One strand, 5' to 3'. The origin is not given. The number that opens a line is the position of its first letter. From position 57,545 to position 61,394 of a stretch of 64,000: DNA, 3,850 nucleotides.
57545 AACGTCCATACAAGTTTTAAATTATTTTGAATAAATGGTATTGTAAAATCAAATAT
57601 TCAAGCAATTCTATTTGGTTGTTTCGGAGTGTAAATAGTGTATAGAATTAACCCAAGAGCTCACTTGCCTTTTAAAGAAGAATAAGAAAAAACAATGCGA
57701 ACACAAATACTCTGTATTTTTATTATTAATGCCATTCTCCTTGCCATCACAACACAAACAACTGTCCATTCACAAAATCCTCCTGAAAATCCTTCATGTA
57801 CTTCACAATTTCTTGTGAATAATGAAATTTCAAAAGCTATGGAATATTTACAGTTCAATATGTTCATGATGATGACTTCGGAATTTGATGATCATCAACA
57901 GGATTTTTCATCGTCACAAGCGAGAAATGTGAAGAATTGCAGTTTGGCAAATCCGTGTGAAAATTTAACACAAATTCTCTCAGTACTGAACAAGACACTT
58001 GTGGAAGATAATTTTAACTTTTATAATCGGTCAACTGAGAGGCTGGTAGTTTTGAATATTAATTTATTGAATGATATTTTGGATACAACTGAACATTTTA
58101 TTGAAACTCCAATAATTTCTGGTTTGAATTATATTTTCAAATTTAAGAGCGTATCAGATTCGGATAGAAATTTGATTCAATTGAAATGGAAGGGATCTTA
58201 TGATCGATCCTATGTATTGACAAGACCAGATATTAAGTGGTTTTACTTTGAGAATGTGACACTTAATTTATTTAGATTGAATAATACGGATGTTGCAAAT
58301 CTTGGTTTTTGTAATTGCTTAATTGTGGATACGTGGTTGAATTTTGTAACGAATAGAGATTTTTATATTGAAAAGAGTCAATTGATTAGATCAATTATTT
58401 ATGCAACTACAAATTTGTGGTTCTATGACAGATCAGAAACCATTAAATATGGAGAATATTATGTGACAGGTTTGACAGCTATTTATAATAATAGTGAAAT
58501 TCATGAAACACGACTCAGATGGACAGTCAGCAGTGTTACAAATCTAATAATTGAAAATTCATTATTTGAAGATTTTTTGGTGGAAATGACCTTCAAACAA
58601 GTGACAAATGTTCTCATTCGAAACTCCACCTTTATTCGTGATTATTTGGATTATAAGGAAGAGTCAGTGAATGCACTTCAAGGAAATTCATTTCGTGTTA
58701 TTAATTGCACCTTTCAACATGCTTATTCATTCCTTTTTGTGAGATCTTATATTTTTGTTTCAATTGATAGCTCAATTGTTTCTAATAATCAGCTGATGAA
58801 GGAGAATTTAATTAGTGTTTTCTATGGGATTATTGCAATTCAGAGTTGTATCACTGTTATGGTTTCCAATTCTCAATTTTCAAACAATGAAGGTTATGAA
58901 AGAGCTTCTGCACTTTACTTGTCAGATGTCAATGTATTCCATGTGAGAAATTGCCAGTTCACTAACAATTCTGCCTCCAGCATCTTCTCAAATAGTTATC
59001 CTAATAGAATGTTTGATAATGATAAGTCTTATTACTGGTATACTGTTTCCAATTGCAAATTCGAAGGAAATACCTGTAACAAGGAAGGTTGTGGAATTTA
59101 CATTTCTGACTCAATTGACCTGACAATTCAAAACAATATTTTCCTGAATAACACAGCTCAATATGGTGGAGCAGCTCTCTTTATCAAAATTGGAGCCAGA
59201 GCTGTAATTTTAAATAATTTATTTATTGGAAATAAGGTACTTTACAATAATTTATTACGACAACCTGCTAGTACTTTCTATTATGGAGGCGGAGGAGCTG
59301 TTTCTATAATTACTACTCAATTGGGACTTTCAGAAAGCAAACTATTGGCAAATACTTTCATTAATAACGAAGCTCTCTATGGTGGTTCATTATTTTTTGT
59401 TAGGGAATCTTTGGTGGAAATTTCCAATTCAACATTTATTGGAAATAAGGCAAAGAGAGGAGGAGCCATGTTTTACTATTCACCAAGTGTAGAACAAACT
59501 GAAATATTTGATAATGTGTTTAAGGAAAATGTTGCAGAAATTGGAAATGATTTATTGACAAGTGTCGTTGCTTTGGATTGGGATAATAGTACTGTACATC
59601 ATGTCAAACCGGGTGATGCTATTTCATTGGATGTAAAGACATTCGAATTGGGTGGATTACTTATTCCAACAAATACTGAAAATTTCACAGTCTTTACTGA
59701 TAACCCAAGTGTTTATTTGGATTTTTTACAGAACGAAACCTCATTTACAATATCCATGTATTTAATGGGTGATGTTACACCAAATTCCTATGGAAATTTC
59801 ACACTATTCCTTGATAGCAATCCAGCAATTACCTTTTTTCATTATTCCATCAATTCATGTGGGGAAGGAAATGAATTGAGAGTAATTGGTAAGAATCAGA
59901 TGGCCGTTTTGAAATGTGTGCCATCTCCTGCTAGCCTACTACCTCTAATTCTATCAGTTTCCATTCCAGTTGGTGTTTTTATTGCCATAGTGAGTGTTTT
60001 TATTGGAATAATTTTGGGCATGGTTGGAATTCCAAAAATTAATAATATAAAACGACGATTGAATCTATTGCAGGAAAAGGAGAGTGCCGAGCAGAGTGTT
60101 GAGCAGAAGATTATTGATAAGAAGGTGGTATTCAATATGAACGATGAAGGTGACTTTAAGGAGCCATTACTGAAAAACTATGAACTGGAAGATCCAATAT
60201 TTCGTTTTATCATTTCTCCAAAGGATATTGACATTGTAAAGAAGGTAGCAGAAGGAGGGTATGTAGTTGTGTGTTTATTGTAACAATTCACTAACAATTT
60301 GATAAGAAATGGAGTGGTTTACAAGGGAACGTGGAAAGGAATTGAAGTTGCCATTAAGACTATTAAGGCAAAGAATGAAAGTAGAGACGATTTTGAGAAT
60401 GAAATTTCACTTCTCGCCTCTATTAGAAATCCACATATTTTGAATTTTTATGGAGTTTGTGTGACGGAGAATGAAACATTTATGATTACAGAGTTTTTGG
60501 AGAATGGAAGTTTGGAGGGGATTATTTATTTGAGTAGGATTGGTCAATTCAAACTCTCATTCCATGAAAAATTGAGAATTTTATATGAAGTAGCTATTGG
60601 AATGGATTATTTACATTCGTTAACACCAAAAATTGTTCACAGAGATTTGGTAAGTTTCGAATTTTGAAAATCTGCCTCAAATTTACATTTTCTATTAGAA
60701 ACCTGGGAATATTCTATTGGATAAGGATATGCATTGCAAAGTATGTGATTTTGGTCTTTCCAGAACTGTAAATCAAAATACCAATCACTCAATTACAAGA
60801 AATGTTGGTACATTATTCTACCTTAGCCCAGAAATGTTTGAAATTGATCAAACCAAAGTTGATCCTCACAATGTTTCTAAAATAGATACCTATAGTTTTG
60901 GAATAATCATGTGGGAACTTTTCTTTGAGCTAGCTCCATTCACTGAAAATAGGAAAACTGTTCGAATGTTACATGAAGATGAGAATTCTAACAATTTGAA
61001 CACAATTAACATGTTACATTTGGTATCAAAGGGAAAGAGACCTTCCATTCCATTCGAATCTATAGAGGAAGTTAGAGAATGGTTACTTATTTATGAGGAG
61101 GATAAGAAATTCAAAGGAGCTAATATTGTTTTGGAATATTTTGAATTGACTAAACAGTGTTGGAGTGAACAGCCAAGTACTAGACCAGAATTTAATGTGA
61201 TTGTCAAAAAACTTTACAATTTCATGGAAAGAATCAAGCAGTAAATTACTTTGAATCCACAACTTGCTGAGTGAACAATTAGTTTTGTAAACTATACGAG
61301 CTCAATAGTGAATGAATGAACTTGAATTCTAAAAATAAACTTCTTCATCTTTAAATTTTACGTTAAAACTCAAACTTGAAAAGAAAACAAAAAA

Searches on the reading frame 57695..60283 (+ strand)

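Call 23: search_protein_families(library=pfam, proteins=[window:57695-60283:+], max_evalue=0.001)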
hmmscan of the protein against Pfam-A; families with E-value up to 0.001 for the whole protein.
window:57695-60283:+ (862 aa): 2 families
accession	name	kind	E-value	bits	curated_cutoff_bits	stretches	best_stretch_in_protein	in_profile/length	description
PF13229.12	Beta_helix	-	6.8e-15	55.5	25.9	1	378-524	2-139/158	Right handed beta helix region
PF05048.19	NosD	-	1.1e-06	28.7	23.6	1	361-515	23-174/212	Periplasmic copper-binding protein (NosD)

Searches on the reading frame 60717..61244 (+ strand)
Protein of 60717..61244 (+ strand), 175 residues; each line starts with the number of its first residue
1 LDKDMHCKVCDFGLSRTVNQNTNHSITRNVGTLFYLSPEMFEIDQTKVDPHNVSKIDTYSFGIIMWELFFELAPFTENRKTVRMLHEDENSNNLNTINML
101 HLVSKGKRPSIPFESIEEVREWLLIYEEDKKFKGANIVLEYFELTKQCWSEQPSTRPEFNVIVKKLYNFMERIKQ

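Call 23: search_protein_families(library=pfam, proteins=[window:60717-61244:+], max_evalue=0.001)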
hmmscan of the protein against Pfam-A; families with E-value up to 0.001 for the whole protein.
window:60717-61244:+ (175 aa): 2 families
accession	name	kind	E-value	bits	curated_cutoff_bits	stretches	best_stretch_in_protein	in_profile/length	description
PF07714.23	PK_Tyr_Ser-Thr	-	2.3e-17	63.6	23.1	2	2-88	136-217/258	Protein tyrosine and serine/threonine kinase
PF00069.31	Pkinase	-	2.1e-16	60.5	31.7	1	2-165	132-260/263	Protein kinase domain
